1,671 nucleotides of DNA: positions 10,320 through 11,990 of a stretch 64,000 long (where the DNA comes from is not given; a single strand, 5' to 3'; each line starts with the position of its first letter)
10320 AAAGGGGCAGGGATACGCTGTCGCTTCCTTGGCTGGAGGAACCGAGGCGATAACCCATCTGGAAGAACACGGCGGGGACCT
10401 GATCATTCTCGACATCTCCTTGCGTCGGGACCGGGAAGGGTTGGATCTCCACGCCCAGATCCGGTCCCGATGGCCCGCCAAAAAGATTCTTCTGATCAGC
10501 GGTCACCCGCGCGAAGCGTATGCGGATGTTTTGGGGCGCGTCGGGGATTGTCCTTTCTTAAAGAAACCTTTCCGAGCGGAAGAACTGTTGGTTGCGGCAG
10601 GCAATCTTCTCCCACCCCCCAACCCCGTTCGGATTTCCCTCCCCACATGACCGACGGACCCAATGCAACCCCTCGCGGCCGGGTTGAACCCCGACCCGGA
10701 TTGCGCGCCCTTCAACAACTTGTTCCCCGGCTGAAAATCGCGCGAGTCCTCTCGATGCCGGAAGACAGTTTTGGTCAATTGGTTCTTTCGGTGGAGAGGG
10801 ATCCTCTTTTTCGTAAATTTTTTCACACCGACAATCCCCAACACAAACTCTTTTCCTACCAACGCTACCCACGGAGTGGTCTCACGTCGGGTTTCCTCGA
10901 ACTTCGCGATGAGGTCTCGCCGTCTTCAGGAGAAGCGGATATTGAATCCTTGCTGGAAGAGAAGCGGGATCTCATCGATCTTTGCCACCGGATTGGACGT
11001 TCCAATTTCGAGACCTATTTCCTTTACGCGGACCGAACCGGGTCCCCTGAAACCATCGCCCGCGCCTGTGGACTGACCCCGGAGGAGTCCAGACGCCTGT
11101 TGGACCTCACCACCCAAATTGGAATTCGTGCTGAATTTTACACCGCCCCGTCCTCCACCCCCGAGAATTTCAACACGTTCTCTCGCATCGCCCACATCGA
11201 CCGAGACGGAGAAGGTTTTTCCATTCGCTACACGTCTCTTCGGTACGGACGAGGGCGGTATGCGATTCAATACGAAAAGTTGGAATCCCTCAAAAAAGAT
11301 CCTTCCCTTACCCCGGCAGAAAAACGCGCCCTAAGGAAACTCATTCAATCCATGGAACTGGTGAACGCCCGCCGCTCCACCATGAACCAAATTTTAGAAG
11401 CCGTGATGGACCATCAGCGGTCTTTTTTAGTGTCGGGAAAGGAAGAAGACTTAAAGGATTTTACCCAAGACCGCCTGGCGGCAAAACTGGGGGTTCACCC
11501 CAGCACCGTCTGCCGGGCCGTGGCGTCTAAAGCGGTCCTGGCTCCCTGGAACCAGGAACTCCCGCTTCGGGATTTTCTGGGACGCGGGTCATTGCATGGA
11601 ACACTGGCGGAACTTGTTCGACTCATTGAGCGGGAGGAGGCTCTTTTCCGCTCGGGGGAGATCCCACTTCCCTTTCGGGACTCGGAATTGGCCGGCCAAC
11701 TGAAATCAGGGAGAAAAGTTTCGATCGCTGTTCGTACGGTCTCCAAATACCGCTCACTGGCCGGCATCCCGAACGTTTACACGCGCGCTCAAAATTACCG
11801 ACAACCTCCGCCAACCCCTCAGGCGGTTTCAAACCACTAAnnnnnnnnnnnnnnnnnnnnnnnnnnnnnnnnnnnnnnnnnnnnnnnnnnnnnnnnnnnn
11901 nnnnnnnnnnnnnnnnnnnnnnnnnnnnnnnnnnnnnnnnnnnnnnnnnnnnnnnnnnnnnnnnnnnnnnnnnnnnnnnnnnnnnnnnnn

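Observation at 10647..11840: Flagellar-locus sigma-54 paralog with atypical region I, encoded within a sigma-54-dependent operon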

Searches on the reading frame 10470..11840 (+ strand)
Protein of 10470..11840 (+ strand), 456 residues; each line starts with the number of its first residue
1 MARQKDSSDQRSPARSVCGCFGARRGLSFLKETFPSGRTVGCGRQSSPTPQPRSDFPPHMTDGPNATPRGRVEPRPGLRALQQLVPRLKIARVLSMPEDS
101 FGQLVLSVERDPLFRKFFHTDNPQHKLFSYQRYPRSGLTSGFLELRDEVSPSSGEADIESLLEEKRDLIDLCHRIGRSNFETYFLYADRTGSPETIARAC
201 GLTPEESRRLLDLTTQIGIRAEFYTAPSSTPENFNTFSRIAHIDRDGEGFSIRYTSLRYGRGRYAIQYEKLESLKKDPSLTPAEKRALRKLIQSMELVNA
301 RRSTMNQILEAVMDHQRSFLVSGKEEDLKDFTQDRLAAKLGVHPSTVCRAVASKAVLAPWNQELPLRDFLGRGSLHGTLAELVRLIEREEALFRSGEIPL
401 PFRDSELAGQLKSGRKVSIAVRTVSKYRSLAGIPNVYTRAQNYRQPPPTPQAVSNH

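Call 3: search_protein_families(library=pfam, proteins=[window:10647-11840:+], max_evalue=0.01)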
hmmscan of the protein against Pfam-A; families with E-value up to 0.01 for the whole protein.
window:10647-11840:+ (397 aa): 4 families
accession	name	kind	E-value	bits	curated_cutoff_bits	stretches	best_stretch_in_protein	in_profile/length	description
PF04552.19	Sigma54_DBD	-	4.4e-18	66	22.8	1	234-380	13-158/160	Sigma-54, DNA binding domain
PF13545.12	HTH_Crp_2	-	0.00057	20.2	27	0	271-292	22-43/70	Crp-like helix-turn-helix domain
PF13384.12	HTH_23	-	0.0045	17.2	24.6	0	272-292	18-38/50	Homeodomain-like domain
PF13551.12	HTH_29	-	0.0068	16.9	28.1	0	273-293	14-34/64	Winged helix-turn helix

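Call 5: search_protein_families(library=ncbifam, proteins=[window:10647-11840:+, window:10470-11840:+], max_evalue=1)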
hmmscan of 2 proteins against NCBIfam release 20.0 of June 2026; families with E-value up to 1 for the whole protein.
window:10647-11840:+ (397 aa): 10 families
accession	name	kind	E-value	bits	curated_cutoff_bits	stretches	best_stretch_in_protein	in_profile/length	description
TIGR02395.1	rpoN_sigma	equivalog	7.2e-20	71.4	277.35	1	225-380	281-433/434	RNA polymerase factor sigma-54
NF009118.0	PRK12469.1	subfamily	4.3e-14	52.2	396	1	230-382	332-480/483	RNA polymerase factor sigma-54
NF004595.0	PRK05932.1-2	equivalog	1.3e-12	47.3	513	1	230-381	334-481/484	RNA polymerase factor sigma-54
NF004602.0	PRK05932.2-4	equivalog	1.2e-09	37.5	506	1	236-384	269-412/416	RNA polymerase factor sigma-54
NF004598.0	PRK05932.1-5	equivalog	2.2e-08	33.3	621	1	239-380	361-501/504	RNA polymerase factor sigma-54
NF004596.0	PRK05932.1-3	subfamily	2.2e-05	23.6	499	1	240-382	364-506/515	RNA polymerase factor sigma-54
NF004597.0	PRK05932.1-4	equivalog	3.2e-05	22.6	817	1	230-381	327-474/477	RNA polymerase factor sigma-54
NF047422.1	YfmF_fam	equivalog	0.072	12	285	1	218-279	120-181/412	EF-P 5-aminopentanol modification-associated protein YfmF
NF046037.1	carphisopro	domain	0.1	12.8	38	0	275-288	12-25/54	carph-isopro domain-containing protein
TIGR02937.1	sigma70-ECF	superfamily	0.12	12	42.9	1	232-292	97-154/165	sigma-70 family RNA polymerase sigma factor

window:10470-11840:+ (456 aa): 9 families
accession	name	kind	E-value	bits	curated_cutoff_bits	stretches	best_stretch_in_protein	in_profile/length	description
TIGR02395.1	rpoN_sigma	equivalog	9.9e-20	71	277.35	1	285-439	282-433/434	RNA polymerase factor sigma-54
NF009118.0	PRK12469.1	subfamily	5.8e-14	51.8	396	1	289-441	332-480/483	RNA polymerase factor sigma-54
NF004595.0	PRK05932.1-2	equivalog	1.9e-12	46.9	513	1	289-440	334-481/484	RNA polymerase factor sigma-54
NF004602.0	PRK05932.2-4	equivalog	1.6e-09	37.1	506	1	295-443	269-412/416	RNA polymerase factor sigma-54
NF004598.0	PRK05932.1-5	equivalog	3e-08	32.9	621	1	298-439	361-501/504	RNA polymerase factor sigma-54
NF004596.0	PRK05932.1-3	subfamily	3.1e-05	23.1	499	1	299-441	364-506/515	RNA polymerase factor sigma-54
NF004597.0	PRK05932.1-4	equivalog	4.6e-05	22.1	817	1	289-440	327-474/477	RNA polymerase factor sigma-54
NF047422.1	YfmF_fam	equivalog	0.088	11.7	285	1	277-338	120-181/412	EF-P 5-aminopentanol modification-associated protein YfmF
NF046037.1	carphisopro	domain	0.16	12.2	38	0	334-347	12-25/54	carph-isopro domain-containing protein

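Call 6: search_protein_families(library=pfam, proteins=[window:10470-11840:+], max_evalue=10)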
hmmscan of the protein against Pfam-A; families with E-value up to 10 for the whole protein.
window:10470-11840:+ (456 aa): 7 families
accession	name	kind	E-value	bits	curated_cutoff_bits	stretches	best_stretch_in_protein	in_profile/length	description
PF04552.19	Sigma54_DBD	-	5.9e-18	65.5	22.8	1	293-439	13-158/160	Sigma-54, DNA binding domain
PF13545.12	HTH_Crp_2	-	0.0011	19.3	27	1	330-351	22-43/70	Crp-like helix-turn-helix domain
PF13384.12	HTH_23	-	0.0069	16.6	24.6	1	331-351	18-38/50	Homeodomain-like domain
PF13551.12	HTH_29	-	0.01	16.3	28.1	1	332-352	14-34/64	Winged helix-turn helix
PF01381.28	HTH_3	-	0.039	14.4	23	1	329-347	8-26/55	Helix-turn-helix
PF13730.12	HTH_36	-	0.12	12.6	25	1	332-352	27-47/55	Helix-turn-helix domain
PF13613.12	HTH_Tnp_4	-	0.2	11.7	27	1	331-351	20-40/53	Helix-turn-helix of DDE superfamily endonuclease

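Call 7: find_homologous_proteins(query=window:10647-11840:+, max_evalue=0.001)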
Query window:10647-11840:+ (397 aa): 39 proteins with E <= 0.001 among 8000 candidates.
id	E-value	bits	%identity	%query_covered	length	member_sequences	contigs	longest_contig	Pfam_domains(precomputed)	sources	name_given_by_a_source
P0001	8.4e-233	791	90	98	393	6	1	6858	PF04552.20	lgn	-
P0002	6.4e-220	748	83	98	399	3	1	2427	PF04552.20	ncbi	-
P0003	4.8e-219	745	83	98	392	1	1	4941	PF04552.20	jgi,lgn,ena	-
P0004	9.2e-217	738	82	97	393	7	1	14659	PF04552.20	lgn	-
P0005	8.4e-215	731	82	99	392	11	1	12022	PF04552.20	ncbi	-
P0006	3.2e-214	729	83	97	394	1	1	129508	PF04552.20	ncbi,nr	ncbi:MAG: hypothetical protein IPN90_05750 [Elusimicrobia bacterium]|nr:hypothetical protein [Elusim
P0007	1.8e-213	727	80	97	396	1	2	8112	PF04552.20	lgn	-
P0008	7.7e-212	722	80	98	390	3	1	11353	PF04552.20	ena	-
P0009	9.7e-201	685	81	92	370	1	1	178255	PF04552.20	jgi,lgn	jgi:hypothetical protein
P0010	4.8e-192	656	75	97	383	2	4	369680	PF04552.20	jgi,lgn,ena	jgi:hypothetical protein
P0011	5.4e-190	650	74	97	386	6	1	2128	PF04552.20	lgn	-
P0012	5.6e-188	643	73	97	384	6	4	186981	PF04552.20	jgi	jgi:hypothetical protein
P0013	3.8e-152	525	83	69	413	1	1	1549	PF11987.14,PF04552.20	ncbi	-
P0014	3.4e-150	519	61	96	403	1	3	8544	PF04552.20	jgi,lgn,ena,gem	-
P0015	3.5e-137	476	58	93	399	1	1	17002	PF13384.13,PF04552.20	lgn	-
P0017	1.5e-85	306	41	93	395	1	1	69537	PF04552.20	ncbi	ncbi:MAG: hypothetical protein ACKVQC_11015 [Elusimicrobiota bacterium]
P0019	3.5e-12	64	32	62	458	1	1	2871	PF04963.20,PF00309.26,PF04552.20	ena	-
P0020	3.8e-9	54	27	54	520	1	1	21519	PF04963.20,PF00309.26,PF04552.20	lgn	-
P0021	2.3e-8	52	26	50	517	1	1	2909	PF04963.20,PF00309.26,PF04552.20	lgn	-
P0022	1.1e-7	50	28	49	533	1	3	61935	PF04963.20,PF00309.26,PF04552.20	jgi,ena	jgi:RNA polymerase sigma-54 factor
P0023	1.7e-7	49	29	49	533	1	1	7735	PF04963.20,PF00309.26,PF04552.20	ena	-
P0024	1.8e-7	49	31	43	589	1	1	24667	PF04963.20,PF00309.26,PF04552.20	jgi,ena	-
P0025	2.6e-7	48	31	43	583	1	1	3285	PF04963.20,PF00309.26,PF04552.20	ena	-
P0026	2.6e-7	48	31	43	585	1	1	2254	PF04963.20,PF00309.26,PF04552.20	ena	-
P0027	3.3e-7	48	29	64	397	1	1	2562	PF04963.20,PF04552.20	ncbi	ncbi:MAG: RNA polymerase factor sigma-54, partial [Luteimonas sp.]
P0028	3.7e-7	48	27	61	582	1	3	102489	PF04963.20,PF00309.26,PF04552.20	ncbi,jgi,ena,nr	ncbi:MAG TPA: RNA polymerase factor sigma-54 [Terriglobales bacterium]|jgi:RNA polymerase sigma-54 f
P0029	4.0e-7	48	31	37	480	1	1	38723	PF04963.20,PF00309.26,PF04552.20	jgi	-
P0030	4.0e-7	48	31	37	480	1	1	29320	PF04963.20,PF00309.26,PF04552.20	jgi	-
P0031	6.3e-7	47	30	39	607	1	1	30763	PF04963.20,PF00309.26,PF04552.20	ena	-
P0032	1.8e-6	46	33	37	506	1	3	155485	PF04963.20,PF00309.26,PF13936.13,PF08281.19,PF04552.20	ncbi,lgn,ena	-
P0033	1.8e-6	46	30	39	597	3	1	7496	PF04963.20,PF00309.26,PF04552.20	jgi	jgi:RNA polymerase sigma-54 factor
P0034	2.4e-6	45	30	39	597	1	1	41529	PF04963.20,PF00309.26,PF04552.20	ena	-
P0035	2.4e-6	45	29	39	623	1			PF04963.20,PF00309.26,PF04552.20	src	-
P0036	3.3e-6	45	26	50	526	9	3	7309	PF04963.20,PF00309.26,PF04552.20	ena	-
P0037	3.9e-6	45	30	38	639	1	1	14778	PF04963.20,PF00309.26,PF04552.20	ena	-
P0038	4.7e-6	44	29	37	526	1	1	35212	PF04963.20,PF00309.26,PF04552.20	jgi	jgi:RNA polymerase sigma-54 factor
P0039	2.0e-4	39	28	39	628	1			PF04963.20,PF00309.26,PF04552.20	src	-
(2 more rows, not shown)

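Call 18: search_protein_representatives(alignment_id=A1)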
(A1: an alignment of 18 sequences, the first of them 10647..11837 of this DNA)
Query: 18 sequences, 394 profile positions. Proteins with E-value up to 0.001 (for the whole library): 9969; up to 1e-10: 5659; up to 1e-30: 247. The best 150 are listed.
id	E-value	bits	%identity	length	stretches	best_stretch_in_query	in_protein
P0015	4.3e-184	628.3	-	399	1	1-391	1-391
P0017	8.0e-172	587.9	-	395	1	11-392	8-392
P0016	1.2e-169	580.7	-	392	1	4-390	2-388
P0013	1.9e-151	520.7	-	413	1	29-300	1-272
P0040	6.0e-143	492.8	-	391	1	6-390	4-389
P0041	9.1e-139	479.0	-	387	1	10-380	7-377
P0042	5.2e-135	466.6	-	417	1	4-386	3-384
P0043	1.3e-99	350.1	-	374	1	15-379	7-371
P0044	1.1e-98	347.0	-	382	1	14-374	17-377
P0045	1.0e-92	327.4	-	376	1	16-379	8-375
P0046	6.7e-92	324.7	-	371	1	7-380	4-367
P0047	3.4e-90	319.1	-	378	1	11-385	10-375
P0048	2.9e-87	309.4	-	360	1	12-378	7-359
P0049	2.9e-85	302.9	-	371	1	9-384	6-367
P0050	2.4e-84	299.8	-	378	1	26-380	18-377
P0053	1.2e-81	290.9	-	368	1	7-370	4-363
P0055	6.1e-81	288.6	-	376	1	5-379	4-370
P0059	1.3e-79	284.3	-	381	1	12-382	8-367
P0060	3.9e-79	282.7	-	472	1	4-378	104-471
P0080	3.8e-73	263.0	-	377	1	8-382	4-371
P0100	5.2e-69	249.3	-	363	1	16-383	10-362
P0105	8.8e-68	245.3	-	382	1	1-370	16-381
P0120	7.5e-64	232.4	-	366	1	14-380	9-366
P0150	1.7e-58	214.7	-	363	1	8-369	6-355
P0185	8.3e-49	182.8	-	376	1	9-387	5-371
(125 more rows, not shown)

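Call 19: find_encoding_contigs(protein=P0006, flank=10000, max_places=3)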
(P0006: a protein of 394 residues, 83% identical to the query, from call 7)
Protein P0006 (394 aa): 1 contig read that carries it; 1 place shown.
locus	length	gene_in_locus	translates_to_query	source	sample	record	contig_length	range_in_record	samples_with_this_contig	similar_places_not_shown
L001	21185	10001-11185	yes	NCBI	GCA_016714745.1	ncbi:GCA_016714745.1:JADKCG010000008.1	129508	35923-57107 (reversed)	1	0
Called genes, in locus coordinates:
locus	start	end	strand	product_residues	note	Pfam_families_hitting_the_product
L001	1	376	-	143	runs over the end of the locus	-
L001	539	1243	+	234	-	PF00460:Flg_bb_rod, PF22692:LlgE_F_G_D1, PF06429:Flg_bbr_C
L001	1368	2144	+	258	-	PF00460:Flg_bb_rod, PF22692:LlgE_F_G_D1, PF06429:Flg_bbr_C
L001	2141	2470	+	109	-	PF13144:ChapFlgA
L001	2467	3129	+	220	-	PF02107:FlgH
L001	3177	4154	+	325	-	PF02119:FlgI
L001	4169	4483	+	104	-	PF10135:Rod-binding (weak)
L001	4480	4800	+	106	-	PF04316:FlgM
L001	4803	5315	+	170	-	PF05130:FlgN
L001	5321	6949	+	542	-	PF00460:Flg_bb_rod (weak), PF22638:FlgK_D1, PF07196:Flagellin_IN (weak), PF06429:Flg_bbr_C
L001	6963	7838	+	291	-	PF00669:Flagellin_N, PF00700:Flagellin_C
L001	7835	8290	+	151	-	PF02623:FliW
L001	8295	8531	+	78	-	PF02599:CsrA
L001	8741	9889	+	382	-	PF02518:HATPase_c, PF00072:Response_reg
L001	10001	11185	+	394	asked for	PF04552:Sigma54_DBD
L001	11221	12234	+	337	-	PF01797:Y1_Tnp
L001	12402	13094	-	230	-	PF00072:Response_reg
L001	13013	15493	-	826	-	PF08447:PAS_3, PF00512:HisKA, PF02518:HATPase_c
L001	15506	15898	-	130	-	-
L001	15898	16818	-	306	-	PF04542:Sigma70_r2, PF04539:Sigma70_r3 (weak), PF08281:Sigma70_r4_2 (weak), PF04545:Sigma70_r4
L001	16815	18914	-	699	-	PF00771:FHIPEP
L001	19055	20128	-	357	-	PF01312:Bac_export_2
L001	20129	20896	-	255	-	PF01311:Bac_export_1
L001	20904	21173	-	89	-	PF01313:Bac_export_3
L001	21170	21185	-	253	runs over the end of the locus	PF00813:FliP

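Call 20: list_cluster_members(proteins=[P0040, P0043, P0044, P0047, P0060, P0080, P0100, P0120, P0150, P0185])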
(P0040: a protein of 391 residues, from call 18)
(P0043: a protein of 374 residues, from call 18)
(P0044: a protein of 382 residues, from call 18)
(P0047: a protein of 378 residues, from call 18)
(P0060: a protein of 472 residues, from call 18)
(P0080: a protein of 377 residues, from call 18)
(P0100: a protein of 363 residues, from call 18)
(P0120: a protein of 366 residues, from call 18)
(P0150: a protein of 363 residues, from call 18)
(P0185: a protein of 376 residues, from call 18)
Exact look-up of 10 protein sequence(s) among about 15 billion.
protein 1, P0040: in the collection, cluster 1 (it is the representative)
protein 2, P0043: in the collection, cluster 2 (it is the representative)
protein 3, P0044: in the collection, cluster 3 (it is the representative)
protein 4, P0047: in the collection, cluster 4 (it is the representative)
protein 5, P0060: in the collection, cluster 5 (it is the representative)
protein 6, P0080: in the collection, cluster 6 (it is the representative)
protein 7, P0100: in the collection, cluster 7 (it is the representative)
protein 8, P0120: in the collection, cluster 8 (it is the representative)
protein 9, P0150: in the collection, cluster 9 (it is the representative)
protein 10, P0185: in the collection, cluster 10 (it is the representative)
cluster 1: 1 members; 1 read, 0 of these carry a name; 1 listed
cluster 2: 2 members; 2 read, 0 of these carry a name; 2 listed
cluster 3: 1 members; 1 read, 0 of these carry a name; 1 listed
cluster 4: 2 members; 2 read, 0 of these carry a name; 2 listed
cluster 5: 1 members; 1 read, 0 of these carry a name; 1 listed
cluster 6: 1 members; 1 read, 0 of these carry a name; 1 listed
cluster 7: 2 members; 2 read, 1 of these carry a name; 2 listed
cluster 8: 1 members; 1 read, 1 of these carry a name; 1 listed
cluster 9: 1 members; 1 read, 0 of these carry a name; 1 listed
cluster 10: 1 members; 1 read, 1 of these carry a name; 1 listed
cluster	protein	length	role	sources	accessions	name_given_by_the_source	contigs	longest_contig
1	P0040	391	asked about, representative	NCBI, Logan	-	-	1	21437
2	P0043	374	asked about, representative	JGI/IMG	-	-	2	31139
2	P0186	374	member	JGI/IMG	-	-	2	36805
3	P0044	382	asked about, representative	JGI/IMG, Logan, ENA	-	-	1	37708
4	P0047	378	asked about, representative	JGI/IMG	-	-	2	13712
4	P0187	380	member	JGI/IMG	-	-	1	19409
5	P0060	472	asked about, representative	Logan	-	-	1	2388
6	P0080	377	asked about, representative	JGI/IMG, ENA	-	-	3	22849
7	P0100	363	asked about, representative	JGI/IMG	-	-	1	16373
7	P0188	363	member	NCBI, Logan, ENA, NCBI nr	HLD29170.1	MAG TPA: hypothetical protein VJC03_02425 [bacterium] | hypothetical protein [bacterium]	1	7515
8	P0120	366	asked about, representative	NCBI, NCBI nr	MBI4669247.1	MAG: hypothetical protein HY747_08680 [Elusimicrobia bacterium] | hypothetical protein [Elusimicrobiota bacterium]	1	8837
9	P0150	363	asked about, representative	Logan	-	-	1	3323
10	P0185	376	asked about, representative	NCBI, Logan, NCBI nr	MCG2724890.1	MAG: hypothetical protein L6420_01315 [Elusimicrobia bacterium] | hypothetical protein [Elusimicrobiota bacterium]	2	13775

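Call 21: predict_structure(alignment_id=A1)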
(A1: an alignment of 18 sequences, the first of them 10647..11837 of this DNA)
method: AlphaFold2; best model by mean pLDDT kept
length: 397 residues; sequences in the alignment: 18
mean_pLDDT: 70.6   pTM: 0.51
mean pLDDT of the five models: 70.6, 69.5, 66.4, 64.0, 61.6
residues with pLDDT >= 90: 1; 70-90: 257; 50-70: 64; < 50: 75
segments of 3 or more residues with pLDDT < 50: 1-23, 79-100, 160-176, 391-397
pLDDT, mean of each block of 10 residues (from residue 1): 36 41 55 74 85 86 80 63 35 39 63 70 62 68 75 63 39 49 82 79 81 81 87 88 88 89 81 81 76 84 83 58 80 82 88 78 83 80 63 42
secondary structure, 60 per line:
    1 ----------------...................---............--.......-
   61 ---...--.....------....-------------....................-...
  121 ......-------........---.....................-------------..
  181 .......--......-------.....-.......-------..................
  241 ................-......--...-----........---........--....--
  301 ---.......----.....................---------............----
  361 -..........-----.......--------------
elements in order: H17-35 H39-50 H53-59 E69-73 H80-83 H97-116 H118-126 H134-141 H145-165 E179-187 E190-195 E203-207 H209-215 H223-256 H258-263 H274-281 H285-292 E295-298 E304-306 H307-310 H315-335 H345-356 H362-371 H377-383
